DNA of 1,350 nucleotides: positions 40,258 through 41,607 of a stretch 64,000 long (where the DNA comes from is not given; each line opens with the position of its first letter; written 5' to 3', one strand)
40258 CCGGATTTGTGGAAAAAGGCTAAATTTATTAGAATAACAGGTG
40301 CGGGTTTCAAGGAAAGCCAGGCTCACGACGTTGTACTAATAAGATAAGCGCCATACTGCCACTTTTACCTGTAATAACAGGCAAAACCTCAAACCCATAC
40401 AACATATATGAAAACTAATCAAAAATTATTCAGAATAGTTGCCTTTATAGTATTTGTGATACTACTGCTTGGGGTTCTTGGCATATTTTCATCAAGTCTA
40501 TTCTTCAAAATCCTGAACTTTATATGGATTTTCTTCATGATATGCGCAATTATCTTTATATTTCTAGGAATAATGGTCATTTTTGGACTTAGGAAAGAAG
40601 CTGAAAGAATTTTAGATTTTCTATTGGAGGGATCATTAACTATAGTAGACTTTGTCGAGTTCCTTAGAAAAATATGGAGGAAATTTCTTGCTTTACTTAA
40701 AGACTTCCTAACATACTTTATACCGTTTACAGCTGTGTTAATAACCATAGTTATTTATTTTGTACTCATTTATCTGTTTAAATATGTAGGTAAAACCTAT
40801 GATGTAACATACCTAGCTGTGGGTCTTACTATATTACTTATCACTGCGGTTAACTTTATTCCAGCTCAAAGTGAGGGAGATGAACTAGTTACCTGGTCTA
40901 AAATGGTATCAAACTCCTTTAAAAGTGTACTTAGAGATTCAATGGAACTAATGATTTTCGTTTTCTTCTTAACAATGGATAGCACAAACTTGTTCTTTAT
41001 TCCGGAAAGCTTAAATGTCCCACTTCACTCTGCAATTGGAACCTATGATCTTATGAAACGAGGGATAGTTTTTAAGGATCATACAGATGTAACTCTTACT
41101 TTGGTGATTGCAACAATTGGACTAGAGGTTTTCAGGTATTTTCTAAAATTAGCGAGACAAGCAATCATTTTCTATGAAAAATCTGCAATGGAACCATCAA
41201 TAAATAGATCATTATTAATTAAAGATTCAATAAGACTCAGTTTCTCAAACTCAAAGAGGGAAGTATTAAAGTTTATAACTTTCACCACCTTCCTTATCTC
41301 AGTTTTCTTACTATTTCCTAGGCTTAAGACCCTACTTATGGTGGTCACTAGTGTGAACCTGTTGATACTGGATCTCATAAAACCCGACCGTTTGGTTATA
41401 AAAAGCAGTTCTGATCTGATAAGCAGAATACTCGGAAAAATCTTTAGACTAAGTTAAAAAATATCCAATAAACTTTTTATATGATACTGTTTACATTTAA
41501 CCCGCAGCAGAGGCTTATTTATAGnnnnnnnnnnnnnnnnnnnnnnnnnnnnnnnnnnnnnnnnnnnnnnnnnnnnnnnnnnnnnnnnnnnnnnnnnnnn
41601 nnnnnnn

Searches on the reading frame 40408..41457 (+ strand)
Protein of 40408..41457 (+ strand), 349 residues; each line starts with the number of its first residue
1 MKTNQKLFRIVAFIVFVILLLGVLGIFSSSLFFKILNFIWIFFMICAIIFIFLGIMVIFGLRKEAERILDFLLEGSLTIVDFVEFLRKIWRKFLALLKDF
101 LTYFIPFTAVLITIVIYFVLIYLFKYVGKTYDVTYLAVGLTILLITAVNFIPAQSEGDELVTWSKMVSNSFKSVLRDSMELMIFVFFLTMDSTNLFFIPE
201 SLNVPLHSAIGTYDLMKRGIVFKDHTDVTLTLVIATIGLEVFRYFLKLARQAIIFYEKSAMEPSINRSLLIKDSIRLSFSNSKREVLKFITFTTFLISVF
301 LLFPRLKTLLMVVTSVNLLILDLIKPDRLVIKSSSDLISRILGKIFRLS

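Call 29: search_protein_families(library=ncbifam, proteins=[window:40408-41457:+], max_evalue=1)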
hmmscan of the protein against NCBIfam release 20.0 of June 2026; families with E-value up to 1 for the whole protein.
window:40408-41457:+ (349 aa): 1 family
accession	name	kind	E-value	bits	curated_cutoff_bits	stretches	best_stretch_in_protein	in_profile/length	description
NF052431.1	MusI_fam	subfamily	0.0038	17.1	160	1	86-206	57-177/194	MusI family membrane protein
